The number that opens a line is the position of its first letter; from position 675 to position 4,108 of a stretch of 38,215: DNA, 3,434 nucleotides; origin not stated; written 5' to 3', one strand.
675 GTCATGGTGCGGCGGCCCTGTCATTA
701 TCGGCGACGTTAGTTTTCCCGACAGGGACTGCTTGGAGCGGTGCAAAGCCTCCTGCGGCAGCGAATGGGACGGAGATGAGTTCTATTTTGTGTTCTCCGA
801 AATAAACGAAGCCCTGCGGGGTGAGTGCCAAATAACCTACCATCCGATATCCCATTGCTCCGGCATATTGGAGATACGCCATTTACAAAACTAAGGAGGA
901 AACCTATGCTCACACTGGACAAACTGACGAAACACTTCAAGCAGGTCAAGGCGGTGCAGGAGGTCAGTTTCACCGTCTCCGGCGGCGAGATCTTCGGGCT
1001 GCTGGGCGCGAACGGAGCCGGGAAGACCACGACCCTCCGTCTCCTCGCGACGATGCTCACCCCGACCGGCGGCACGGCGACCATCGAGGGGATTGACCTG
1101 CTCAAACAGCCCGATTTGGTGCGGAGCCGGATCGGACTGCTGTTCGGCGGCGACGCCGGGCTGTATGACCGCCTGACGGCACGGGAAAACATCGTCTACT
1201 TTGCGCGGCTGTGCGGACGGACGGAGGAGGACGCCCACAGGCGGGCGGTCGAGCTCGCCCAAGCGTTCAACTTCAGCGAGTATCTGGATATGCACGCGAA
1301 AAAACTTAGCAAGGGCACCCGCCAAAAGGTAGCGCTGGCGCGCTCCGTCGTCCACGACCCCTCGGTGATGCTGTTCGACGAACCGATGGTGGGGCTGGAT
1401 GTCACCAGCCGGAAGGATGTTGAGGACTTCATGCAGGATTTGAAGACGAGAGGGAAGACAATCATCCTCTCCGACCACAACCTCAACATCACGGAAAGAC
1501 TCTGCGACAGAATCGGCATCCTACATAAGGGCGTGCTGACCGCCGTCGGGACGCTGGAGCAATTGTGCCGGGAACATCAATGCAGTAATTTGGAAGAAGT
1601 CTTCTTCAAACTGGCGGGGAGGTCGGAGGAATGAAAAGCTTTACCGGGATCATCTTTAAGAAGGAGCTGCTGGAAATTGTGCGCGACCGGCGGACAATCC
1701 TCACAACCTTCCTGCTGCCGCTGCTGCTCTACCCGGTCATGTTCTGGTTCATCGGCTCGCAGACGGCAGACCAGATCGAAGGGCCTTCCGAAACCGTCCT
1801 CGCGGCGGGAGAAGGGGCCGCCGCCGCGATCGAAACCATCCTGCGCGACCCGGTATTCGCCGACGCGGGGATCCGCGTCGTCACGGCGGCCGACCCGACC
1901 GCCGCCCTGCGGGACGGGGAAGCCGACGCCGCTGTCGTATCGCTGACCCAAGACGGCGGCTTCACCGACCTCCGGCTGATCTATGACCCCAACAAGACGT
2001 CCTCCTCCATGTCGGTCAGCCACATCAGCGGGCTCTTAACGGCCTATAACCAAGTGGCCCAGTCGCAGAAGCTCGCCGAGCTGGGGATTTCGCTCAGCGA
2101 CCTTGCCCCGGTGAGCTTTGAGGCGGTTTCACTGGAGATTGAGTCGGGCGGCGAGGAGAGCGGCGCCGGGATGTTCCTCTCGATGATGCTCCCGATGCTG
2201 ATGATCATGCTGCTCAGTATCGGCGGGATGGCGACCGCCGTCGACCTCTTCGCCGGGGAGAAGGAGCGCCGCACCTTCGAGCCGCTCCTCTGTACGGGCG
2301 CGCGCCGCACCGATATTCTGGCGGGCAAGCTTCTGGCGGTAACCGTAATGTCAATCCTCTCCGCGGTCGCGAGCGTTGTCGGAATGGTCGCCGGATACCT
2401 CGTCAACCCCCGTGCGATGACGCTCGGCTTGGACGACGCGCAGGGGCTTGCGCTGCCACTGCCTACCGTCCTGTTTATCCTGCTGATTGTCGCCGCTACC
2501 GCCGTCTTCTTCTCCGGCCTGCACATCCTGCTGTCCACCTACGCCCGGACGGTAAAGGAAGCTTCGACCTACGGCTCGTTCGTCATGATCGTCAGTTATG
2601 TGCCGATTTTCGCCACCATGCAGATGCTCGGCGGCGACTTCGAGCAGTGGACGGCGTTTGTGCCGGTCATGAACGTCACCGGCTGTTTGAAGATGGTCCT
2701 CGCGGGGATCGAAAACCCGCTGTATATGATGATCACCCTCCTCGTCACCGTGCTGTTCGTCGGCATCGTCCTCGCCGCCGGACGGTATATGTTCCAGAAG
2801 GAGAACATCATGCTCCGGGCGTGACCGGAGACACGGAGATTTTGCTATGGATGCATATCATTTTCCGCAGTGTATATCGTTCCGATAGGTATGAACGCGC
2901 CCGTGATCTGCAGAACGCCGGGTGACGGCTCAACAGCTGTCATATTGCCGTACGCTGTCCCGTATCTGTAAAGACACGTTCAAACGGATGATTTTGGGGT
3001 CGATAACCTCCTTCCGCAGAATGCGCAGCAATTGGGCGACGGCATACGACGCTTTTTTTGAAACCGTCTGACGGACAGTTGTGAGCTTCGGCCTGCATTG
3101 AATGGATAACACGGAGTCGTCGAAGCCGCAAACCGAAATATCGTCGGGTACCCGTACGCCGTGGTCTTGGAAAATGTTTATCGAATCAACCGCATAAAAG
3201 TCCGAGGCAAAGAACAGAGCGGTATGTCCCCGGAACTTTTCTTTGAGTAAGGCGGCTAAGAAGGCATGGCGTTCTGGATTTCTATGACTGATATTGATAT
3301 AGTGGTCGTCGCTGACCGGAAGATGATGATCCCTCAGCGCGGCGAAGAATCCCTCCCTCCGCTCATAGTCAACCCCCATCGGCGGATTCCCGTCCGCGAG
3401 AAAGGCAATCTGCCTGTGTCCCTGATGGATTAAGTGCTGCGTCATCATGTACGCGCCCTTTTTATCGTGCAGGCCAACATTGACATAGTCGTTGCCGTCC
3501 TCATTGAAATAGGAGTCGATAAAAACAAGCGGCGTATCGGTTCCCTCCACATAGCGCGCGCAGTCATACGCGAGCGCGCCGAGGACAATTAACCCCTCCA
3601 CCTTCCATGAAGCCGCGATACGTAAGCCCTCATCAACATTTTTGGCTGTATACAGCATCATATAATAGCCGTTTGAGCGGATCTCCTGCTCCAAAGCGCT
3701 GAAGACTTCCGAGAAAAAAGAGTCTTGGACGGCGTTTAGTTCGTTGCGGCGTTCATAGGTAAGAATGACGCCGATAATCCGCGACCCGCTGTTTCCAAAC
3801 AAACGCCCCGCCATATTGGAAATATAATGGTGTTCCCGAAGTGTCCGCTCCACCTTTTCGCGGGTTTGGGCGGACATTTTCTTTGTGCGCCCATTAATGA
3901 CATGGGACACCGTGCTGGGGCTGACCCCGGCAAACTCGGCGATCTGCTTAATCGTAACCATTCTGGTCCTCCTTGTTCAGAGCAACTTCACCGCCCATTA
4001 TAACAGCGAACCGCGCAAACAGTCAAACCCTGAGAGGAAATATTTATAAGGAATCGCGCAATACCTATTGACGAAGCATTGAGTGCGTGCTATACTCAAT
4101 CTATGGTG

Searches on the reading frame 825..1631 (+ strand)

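Call 77: search_protein_families(library=pfam, proteins=[window:825-1631:+], max_evalue=0.0001)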
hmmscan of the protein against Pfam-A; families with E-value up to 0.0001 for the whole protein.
window:825-1631:+ (269 aa): 2 families
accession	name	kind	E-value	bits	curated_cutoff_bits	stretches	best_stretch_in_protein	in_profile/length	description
PF00005.33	ABC_tran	-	3.4e-28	99.4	25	1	45-188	2-136/137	ABC transporter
PF13304.12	AAA_21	-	2.7e-09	38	27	0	159-222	236-302/304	AAA domain, putative AbiEii toxin, Type IV TA system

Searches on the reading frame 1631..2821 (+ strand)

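Call 5: search_protein_families(library=pfam, proteins=[window:1631-2821:+], max_evalue=0.001)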
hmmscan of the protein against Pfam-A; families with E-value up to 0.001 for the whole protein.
window:1631-2821:+ (397 aa): 5 families
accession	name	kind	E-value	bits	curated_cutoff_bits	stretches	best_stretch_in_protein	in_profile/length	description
PF12679.13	ABC2_membrane_2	-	6.8e-25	88.3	27.2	1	8-391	3-281/283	ABC-2 family transporter protein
PF12698.13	ABC2_membrane_3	-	3e-24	86.2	31.6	1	21-381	2-346/347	ABC-2 family transporter protein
PF01061.29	ABC2_membrane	-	5e-07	29.9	26.9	1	185-340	49-192/211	ABC-2 type transporter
PF02687.27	FtsX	-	6e-05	23.5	25.5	1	189-305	4-116/120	FtsX-like permease C-terminal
PF12730.13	ABC2_membrane_4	-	0.00041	20.8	27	1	174-286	39-148/179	ABC-2 family transporter protein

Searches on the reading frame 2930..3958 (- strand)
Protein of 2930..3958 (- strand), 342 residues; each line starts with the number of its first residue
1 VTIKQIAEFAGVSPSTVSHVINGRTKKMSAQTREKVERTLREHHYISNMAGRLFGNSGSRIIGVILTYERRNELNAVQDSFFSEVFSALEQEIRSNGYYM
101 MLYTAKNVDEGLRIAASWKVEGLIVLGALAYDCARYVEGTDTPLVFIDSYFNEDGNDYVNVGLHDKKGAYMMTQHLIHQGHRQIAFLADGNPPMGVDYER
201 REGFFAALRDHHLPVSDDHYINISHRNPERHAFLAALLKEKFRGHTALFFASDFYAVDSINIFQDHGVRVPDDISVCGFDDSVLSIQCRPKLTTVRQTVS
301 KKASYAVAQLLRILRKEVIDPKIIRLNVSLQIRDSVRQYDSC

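Call 5: search_protein_families(library=pfam, proteins=[window:2930-3958:-], max_evalue=0.001)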
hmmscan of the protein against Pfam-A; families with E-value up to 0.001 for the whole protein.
window:2930-3958:- (342 aa): 4 families
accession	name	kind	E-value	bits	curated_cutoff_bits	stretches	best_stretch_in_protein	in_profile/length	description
PF13377.12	Peripla_BP_3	-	3.3e-27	96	26.5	1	174-336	2-167/167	Periplasmic binding protein-like domain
PF00532.27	Peripla_BP_1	-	2.3e-15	57.3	22.2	1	78-280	12-224/281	Periplasmic binding proteins and sugar binding domain of LacI family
PF00356.27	LacI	-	1.3e-14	54.2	27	1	2-48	1-46/46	Bacterial regulatory proteins, lacI family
PF01381.28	HTH_3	-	0.0006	20.2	23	0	2-25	11-34/55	Helix-turn-helix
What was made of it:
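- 2930..3961 (-): Divergent LacI-family regulator, probably controlling the operon. Call 5.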
